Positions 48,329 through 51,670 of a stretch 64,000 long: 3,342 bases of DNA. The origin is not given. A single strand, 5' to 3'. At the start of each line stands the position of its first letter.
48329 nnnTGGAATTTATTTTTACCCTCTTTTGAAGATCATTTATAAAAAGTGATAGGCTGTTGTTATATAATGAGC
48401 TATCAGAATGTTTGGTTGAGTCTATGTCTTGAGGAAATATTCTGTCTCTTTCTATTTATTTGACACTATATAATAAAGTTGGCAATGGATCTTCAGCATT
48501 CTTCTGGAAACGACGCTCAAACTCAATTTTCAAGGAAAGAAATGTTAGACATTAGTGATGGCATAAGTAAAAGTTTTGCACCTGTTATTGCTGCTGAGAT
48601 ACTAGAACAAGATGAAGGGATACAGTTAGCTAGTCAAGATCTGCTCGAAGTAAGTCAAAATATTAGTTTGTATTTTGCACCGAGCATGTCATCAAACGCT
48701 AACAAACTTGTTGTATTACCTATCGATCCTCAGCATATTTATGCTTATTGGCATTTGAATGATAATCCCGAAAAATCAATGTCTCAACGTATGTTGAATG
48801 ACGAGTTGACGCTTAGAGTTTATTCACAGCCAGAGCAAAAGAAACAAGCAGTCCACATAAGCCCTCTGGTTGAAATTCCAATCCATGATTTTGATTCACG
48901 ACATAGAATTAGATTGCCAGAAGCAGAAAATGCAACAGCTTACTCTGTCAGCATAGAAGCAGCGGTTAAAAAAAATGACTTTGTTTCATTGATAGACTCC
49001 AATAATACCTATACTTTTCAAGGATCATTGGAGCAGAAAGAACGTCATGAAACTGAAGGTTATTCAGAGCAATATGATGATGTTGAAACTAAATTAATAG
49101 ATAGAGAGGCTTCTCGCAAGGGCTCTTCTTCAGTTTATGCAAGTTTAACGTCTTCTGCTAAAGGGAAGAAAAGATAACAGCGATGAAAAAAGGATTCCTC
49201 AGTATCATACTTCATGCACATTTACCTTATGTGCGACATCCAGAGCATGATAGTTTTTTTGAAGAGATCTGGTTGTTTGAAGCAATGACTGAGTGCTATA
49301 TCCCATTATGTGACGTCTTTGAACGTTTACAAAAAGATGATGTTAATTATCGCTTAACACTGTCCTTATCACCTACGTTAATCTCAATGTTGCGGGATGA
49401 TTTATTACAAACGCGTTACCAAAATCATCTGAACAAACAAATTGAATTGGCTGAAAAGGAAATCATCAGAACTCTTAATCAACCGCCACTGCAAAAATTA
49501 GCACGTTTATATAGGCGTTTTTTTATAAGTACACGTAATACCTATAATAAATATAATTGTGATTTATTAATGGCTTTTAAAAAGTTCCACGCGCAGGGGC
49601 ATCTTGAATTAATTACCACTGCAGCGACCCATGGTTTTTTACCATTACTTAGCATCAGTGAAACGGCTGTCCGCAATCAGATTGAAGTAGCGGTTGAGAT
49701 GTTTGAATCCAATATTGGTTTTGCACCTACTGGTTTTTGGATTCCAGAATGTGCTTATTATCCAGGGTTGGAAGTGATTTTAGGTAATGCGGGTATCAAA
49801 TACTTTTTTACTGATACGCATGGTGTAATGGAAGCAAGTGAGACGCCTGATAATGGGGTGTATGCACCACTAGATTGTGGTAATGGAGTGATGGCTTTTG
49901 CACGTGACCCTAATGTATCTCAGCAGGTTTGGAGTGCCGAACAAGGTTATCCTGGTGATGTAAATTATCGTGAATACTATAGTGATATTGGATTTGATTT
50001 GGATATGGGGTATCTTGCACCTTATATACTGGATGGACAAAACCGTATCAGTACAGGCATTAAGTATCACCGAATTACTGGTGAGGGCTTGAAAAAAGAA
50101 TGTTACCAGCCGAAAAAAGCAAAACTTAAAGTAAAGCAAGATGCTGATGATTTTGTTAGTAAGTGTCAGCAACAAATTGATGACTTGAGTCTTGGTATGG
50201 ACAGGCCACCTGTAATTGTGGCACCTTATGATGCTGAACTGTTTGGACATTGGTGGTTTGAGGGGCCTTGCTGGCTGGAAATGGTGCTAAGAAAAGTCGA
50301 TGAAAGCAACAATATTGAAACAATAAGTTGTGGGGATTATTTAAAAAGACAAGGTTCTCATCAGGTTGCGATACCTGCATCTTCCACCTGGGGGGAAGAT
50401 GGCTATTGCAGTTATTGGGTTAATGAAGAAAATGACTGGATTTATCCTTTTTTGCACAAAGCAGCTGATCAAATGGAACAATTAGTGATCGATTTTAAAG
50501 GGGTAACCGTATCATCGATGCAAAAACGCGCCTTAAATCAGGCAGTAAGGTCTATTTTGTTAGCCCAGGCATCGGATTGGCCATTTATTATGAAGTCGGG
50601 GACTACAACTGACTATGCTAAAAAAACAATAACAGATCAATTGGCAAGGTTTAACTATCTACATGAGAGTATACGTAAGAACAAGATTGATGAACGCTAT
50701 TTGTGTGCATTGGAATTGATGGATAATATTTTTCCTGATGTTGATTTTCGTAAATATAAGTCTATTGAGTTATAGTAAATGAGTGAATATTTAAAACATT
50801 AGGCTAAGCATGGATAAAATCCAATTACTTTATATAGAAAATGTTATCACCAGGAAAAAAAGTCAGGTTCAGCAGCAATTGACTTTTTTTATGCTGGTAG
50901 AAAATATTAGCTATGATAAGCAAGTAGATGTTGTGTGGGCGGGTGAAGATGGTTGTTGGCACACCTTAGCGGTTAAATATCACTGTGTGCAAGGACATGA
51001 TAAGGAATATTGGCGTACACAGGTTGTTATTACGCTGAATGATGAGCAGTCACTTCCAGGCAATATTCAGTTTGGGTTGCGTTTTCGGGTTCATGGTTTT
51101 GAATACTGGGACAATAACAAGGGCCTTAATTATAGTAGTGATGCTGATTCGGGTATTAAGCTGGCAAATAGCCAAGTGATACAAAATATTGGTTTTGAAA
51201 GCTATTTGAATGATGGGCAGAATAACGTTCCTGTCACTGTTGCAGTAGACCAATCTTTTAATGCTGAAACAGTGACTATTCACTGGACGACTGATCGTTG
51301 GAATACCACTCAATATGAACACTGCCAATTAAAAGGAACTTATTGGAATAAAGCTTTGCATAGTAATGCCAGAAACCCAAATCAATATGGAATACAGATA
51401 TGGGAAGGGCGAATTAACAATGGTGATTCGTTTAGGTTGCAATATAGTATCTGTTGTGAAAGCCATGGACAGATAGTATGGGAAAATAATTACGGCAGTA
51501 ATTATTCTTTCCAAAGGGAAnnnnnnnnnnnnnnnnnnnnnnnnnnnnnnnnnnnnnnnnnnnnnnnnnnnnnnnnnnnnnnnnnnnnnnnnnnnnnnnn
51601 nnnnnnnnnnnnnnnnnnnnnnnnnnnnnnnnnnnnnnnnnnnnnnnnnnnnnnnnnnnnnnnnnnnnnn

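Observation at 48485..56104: Polyglucan locus in which a GH57 branching enzyme is operonic with two unassigned phosphoesterases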

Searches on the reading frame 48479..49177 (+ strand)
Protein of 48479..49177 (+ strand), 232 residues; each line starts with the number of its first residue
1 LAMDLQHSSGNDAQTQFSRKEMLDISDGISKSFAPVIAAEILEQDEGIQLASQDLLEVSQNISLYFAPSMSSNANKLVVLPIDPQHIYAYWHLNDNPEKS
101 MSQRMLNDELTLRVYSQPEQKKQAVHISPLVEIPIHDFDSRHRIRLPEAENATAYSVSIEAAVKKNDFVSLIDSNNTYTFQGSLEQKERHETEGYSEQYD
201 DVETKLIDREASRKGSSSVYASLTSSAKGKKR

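Call 3: search_protein_families(library=pfam, proteins=[window:48479-49177:+], max_evalue=0.1)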
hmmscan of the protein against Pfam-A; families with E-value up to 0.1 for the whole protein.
window:48479-49177:+ (232 aa): 1 family
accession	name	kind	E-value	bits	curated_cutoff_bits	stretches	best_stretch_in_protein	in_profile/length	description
PF16258.11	DUF4912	-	3.3e-13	50.4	29.4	1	74-186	3-114/118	Domain of unknown function (DUF4912)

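Call 4: search_protein_families(library=ncbifam, proteins=[window:48479-49177:+], max_evalue=0.1)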
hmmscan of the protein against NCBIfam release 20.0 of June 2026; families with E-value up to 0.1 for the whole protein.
window:48479-49177:+ (232 aa): 0 families

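Call 50: search_protein_families(library=pfam, proteins=[window:48479-49177:+], max_evalue=10)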
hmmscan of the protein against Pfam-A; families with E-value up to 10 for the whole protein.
window:48479-49177:+ (232 aa): 1 family
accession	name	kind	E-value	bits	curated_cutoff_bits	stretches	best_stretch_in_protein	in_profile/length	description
PF16258.11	DUF4912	-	3.3e-13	50.4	29.4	1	74-186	3-114/118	Domain of unknown function (DUF4912)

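Call 65: search_protein_families(library=padloc, proteins=[window:48479-49177:+], max_evalue=0.01)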
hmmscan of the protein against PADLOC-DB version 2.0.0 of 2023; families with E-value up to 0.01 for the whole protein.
window:48479-49177:+ (232 aa): 0 families

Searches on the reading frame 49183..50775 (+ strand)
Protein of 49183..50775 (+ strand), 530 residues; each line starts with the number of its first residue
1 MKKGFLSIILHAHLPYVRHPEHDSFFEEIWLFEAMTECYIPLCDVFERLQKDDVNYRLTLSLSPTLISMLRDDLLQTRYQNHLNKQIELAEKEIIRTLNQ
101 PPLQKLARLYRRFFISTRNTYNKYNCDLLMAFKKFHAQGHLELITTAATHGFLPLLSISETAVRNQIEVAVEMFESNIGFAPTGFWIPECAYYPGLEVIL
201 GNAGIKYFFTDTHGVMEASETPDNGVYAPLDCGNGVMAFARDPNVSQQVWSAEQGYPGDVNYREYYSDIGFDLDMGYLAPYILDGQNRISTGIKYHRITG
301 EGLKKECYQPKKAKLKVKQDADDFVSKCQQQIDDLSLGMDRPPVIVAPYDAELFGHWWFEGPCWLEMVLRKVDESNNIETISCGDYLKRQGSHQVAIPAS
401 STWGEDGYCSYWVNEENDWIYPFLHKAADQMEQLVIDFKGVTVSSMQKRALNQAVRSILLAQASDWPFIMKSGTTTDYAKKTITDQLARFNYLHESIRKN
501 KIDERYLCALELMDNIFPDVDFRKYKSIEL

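Call 3: search_protein_families(library=pfam, proteins=[window:49183-50775:+], max_evalue=0.1)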
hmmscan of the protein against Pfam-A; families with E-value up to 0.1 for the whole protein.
window:49183-50775:+ (530 aa): 2 families
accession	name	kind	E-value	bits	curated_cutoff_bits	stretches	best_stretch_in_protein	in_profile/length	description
PF03065.20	Glyco_hydro_57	-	3.4e-36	125.5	21.2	1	8-392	2-284/291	Glycosyl hydrolase family 57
PF09210.16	BE_C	-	8.2e-32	110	25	1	424-525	2-101/101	1,4-alpha-glucan branching enzyme, C-terminal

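Call 4: search_protein_families(library=ncbifam, proteins=[window:49183-50775:+], max_evalue=0.1)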
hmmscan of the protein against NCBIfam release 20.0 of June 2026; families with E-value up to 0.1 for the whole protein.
window:49183-50775:+ (530 aa): 2 families
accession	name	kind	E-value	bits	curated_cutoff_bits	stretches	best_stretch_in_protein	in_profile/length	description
NF041566.1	branchenz_Thermus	equivalog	5.8e-98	328.9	920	1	7-525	4-526/527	1,4-alpha-glucan branching protein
NF041133.1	branch_enz_Thcocales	equivalog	2.8e-97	326.5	1000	1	4-527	1-535/553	1,4-alpha-glucan branching protein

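Call 89: search_solved_structures(query=window:49183-50775:+, max_evalue=0.00001, show_alignments=1)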
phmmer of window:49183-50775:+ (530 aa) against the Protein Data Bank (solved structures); distinct sequences matched with E-value up to 0.00001: 5.
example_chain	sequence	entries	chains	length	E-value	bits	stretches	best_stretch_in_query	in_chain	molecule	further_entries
2b5d_X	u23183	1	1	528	1.4e-141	475.8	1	3-524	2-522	alpha-Amylase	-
5wu7_A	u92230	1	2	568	2.3e-82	280.4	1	3-525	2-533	Uncharacterized protein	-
3n8t_A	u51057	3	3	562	3.1e-82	280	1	3-520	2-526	alpha-amylase, GH57 family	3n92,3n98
1ufa_A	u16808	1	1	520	6.6e-70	239.3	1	7-525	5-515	TT1467 protein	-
3p0b_A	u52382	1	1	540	7.6e-70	239.1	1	7-525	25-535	TT1467 protein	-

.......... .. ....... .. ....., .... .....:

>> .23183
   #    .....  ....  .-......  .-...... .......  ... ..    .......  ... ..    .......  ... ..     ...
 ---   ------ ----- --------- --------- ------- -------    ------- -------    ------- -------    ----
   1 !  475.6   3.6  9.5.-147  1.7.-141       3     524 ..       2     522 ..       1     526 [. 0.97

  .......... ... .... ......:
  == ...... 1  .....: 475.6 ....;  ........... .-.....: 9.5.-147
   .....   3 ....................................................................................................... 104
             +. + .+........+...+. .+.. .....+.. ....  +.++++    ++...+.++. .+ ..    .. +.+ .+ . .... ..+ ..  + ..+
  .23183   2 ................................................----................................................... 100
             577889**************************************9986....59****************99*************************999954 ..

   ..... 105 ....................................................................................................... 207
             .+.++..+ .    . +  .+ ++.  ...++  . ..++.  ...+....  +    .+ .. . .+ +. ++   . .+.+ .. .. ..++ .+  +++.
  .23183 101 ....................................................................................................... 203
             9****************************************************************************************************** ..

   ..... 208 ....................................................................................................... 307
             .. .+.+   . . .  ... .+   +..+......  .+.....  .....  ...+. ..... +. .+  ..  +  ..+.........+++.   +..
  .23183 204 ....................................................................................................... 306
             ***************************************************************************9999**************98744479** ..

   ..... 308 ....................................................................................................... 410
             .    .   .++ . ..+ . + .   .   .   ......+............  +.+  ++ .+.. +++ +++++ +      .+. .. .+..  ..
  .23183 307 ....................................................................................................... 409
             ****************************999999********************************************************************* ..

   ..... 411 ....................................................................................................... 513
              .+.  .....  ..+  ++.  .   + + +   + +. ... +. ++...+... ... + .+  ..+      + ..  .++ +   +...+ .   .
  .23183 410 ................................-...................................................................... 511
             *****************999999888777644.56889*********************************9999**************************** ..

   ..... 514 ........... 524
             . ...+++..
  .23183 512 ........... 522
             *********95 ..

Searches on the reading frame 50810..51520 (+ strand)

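Call 50: search_protein_families(library=pfam, proteins=[window:50810-51520:+], max_evalue=10)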
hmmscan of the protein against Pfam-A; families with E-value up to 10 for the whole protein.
window:50810-51520:+ (237 aa): 5 families
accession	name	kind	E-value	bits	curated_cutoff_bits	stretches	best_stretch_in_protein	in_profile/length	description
PF03370.18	CBM_21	-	1.5e-17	64.3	28.9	2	11-109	11-111/113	Carbohydrate/starch-binding module (family 21)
PF03527.20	RHS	-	0.014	15.7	27.9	1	35-54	16-35/38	RHS protein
PF25049.1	OB_HELZ2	-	0.042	14.1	29.3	1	166-209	16-58/90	3'-5' exoribonuclease HELZ2, OB-fold domain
PF16760.10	CBM53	-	0.05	14.3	27.6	1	152-168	10-26/57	Starch/carbohydrate-binding module (family 53)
PF03423.18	CBM_25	-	2.3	9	27.3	0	96-114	67-85/106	Carbohydrate binding domain (family 25)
